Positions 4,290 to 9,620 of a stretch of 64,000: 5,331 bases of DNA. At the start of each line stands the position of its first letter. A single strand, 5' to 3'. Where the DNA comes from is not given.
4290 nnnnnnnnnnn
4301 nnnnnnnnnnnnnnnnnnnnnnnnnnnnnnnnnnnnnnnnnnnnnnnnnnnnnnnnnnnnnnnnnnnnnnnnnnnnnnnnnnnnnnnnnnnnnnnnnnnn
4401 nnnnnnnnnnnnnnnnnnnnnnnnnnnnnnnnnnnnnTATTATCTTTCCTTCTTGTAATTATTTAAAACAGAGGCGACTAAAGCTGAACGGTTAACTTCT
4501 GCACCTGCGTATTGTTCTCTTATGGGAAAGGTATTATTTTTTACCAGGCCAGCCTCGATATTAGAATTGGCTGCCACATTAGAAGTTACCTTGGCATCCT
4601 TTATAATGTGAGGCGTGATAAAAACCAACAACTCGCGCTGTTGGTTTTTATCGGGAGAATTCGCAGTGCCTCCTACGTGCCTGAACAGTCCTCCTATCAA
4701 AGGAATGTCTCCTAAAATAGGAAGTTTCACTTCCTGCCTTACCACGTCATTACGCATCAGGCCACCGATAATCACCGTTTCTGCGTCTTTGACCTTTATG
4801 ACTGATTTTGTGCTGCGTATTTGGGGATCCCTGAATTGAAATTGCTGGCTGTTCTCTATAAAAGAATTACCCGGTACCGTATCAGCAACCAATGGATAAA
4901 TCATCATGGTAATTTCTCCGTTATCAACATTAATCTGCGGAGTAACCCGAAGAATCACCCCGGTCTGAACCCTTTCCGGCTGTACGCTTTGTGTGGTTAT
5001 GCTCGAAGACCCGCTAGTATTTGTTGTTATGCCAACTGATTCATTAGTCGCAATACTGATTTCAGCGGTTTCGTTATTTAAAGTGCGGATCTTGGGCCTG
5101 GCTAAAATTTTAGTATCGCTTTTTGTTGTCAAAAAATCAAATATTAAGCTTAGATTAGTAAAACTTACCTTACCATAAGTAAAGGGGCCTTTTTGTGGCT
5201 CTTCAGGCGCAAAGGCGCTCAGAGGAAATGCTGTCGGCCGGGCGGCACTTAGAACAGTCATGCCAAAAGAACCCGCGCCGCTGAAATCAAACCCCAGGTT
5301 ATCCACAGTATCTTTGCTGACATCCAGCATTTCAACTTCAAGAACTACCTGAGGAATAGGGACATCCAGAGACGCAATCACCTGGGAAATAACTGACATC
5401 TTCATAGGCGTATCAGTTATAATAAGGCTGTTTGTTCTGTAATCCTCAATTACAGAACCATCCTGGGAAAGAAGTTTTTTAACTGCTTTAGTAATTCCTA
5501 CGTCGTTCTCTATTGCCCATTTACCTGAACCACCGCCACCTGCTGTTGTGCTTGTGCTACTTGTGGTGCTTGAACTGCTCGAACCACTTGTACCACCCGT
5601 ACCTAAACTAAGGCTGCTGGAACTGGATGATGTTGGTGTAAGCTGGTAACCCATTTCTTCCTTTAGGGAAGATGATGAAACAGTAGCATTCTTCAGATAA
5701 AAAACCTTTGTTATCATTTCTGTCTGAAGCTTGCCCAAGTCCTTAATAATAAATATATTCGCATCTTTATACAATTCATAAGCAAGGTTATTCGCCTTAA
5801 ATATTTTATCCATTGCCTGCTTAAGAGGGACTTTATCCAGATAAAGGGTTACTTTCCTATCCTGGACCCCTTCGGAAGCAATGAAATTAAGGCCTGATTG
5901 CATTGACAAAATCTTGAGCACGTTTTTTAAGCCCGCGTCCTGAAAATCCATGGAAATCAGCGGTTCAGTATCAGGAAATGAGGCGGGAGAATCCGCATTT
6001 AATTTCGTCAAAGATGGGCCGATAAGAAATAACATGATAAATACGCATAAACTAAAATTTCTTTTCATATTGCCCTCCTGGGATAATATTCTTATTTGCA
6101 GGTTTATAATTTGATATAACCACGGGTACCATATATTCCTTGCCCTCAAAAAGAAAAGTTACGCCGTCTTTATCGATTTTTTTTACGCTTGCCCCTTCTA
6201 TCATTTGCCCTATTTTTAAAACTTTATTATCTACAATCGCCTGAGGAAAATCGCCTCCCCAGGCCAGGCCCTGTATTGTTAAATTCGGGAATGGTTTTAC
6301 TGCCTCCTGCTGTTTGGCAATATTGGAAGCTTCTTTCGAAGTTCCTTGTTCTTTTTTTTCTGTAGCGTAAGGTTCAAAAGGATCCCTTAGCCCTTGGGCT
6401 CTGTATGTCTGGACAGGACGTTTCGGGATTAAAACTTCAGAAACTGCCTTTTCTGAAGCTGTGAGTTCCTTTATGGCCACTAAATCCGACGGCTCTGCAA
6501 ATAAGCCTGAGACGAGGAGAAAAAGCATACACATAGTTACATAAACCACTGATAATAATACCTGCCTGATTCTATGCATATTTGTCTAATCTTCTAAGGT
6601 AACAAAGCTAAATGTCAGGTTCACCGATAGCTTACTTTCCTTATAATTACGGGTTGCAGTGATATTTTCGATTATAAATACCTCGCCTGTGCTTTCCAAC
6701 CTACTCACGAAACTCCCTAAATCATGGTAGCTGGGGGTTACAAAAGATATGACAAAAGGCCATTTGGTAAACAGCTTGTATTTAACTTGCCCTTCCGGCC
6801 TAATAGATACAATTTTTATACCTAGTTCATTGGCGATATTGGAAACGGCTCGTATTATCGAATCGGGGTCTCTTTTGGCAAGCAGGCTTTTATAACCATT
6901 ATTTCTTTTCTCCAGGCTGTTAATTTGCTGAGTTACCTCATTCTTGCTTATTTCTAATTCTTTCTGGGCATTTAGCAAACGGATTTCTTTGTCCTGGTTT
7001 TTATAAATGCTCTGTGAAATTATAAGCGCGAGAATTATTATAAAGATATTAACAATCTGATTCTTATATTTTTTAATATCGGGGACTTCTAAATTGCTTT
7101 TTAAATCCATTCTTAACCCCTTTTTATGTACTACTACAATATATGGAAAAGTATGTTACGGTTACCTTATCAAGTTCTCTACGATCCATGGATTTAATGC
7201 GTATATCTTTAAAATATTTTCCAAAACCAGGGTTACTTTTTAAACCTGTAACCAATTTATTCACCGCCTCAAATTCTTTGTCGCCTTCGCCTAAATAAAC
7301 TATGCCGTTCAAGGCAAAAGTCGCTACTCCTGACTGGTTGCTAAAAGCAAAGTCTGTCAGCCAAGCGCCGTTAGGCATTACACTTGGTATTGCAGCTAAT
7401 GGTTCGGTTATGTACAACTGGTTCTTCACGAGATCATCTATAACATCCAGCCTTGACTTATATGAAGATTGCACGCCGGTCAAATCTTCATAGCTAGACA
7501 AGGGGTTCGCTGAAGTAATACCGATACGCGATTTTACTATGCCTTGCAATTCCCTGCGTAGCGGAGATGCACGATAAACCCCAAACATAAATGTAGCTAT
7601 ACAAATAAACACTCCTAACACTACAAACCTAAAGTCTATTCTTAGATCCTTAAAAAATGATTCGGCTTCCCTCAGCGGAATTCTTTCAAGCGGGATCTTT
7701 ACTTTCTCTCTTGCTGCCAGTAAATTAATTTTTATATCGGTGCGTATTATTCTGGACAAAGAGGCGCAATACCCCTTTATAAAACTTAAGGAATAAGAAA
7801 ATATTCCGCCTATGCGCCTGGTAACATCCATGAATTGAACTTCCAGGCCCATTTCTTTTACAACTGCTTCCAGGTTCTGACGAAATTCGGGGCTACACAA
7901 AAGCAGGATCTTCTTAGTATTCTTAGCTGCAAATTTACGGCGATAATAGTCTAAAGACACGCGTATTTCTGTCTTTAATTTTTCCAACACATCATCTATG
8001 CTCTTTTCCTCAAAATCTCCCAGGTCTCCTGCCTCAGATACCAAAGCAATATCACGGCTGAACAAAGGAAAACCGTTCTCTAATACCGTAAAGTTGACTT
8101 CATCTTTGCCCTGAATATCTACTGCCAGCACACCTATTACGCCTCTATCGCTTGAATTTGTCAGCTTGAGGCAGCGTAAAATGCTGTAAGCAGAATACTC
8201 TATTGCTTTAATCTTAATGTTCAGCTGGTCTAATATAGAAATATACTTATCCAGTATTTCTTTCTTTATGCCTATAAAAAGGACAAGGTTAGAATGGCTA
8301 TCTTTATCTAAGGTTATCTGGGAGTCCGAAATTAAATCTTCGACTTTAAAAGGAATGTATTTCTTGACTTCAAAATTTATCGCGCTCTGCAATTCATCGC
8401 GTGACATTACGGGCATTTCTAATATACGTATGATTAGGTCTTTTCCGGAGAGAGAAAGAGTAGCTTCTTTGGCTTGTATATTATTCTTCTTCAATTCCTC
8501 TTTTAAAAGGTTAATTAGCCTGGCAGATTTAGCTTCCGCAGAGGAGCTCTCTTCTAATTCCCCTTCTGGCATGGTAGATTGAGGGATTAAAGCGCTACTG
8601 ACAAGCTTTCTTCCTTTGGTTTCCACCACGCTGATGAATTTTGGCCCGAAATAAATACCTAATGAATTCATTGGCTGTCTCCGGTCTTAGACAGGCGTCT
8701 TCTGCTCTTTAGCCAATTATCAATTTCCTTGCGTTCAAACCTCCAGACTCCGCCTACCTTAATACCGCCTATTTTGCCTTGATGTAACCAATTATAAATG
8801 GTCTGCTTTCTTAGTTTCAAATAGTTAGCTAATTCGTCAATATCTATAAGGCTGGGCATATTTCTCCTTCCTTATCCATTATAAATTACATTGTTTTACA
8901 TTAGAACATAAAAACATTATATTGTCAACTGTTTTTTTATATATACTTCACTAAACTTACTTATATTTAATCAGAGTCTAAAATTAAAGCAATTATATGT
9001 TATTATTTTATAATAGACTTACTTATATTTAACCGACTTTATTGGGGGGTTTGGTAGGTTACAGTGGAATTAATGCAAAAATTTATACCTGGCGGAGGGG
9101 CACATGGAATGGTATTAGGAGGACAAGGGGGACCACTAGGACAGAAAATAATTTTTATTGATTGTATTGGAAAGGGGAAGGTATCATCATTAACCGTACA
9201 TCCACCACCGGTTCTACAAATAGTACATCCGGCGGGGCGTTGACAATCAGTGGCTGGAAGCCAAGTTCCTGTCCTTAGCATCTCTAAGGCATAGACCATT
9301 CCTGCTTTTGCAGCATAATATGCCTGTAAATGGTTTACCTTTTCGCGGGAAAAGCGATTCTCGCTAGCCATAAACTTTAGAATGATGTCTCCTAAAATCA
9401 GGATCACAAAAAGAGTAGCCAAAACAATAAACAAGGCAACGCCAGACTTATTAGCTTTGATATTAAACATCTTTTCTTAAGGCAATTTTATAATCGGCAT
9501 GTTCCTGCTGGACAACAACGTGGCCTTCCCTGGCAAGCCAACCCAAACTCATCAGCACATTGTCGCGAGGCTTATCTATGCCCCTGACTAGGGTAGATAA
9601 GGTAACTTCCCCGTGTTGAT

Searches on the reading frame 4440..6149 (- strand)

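Call 25: search_protein_families(library=pfam, proteins=[window:4440-6149:-], max_evalue=0.01)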
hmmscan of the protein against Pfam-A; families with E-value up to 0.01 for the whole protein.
window:4440-6149:- (569 aa): 3 families
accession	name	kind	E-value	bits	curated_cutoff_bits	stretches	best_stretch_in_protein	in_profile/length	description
PF00263.26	Secretin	-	1.3e-34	119.7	27.5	1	340-517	2-169/169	Bacterial type II and III secretion system protein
PF03958.22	Secretin_N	-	8.8e-10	39.1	28.2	1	147-267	1-69/69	Bacterial type II/III secretion system short domain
PF07660.19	STN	-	9.3e-07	29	28.4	1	87-136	1-51/52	Secretin and TonB N terminus short domain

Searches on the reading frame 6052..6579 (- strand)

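Call 25: search_protein_families(library=pfam, proteins=[window:6052-6579:-], max_evalue=0.01)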
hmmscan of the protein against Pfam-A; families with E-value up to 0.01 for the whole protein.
window:6052-6579:- (175 aa): 1 family
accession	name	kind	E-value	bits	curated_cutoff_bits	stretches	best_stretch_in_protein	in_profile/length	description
PF16537.11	T2SSB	-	5e-05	23.3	28.4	1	98-152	2-59/60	Type II secretion system protein B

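Call 75: search_protein_families(library=ncbifam, proteins=[window:6052-6579:-], max_evalue=0.1)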
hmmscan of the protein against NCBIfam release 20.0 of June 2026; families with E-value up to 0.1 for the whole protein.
window:6052-6579:- (175 aa): 2 families
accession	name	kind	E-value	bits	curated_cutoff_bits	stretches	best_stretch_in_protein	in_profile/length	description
TIGR01713.1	typeII_sec_gspC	equivalog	0.027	14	101.6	1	73-160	60-152/259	type II secretion system protein GspC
NF009727.0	PRK13254.1-1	equivalog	0.045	13.5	126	0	114-156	48-90/144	cytochrome c maturation protein CcmE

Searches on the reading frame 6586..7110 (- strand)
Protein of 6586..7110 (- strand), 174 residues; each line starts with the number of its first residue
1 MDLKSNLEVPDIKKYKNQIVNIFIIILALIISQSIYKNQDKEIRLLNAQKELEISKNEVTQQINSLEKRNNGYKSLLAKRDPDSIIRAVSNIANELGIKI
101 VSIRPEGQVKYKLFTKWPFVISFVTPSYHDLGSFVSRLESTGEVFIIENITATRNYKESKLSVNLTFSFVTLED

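Call 25: search_protein_families(library=pfam, proteins=[window:6586-7110:-], max_evalue=0.01)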
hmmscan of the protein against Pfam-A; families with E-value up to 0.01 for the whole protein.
window:6586-7110:- (174 aa): 1 family
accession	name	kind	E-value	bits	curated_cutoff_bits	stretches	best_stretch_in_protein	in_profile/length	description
PF04350.18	PilO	-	2.3e-10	41.2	22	1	56-166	25-137/145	Pilus assembly protein, PilO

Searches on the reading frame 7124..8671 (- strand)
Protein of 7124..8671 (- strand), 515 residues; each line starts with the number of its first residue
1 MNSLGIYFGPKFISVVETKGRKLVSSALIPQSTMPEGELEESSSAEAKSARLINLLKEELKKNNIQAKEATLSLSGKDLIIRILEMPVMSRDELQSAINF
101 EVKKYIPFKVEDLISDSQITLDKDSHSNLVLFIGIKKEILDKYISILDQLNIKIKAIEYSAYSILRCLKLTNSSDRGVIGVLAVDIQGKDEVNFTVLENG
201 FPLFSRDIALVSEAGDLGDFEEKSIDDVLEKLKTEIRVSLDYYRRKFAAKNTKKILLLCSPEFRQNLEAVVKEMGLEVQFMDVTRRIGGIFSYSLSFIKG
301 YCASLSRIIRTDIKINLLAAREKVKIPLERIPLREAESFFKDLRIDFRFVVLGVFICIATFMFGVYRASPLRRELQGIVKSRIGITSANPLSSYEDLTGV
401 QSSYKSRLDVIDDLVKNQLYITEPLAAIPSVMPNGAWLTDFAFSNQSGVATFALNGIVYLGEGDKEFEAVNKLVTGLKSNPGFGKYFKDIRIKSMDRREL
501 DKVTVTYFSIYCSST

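Call 25: search_protein_families(library=pfam, proteins=[window:7124-8671:-], max_evalue=0.01)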
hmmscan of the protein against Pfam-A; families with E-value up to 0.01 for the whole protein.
window:7124-8671:- (515 aa): 2 families
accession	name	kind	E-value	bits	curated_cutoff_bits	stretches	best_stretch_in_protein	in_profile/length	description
PF11104.14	PilM_2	-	6.6e-13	48.7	27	1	32-208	29-208/340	Type IV pilus assembly protein PilM;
PF05137.18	PilN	-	0.0048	17.3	22.8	0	425-512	3-76/78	Fimbrial assembly protein (PilN)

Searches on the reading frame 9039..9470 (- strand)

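Call 25: search_protein_families(library=pfam, proteins=[window:9039-9470:-], max_evalue=0.01)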
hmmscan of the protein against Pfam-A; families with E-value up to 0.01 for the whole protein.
window:9039-9470:- (143 aa): 0 families

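Call 75: search_protein_families(library=ncbifam, proteins=[window:9039-9470:-], max_evalue=0.1)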
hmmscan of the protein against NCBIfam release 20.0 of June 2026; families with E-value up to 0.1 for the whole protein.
window:9039-9470:- (143 aa): 2 families
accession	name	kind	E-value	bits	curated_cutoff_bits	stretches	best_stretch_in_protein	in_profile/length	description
NF037980.1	T2SS_GspK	equivalog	0.013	15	130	1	9-67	2-60/307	type II secretion system minor pseudopilin GspK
NF006283.1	PRK08455.1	equivalog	0.034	13.8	187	1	6-48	13-55/182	flagellar basal body-associated protein FliL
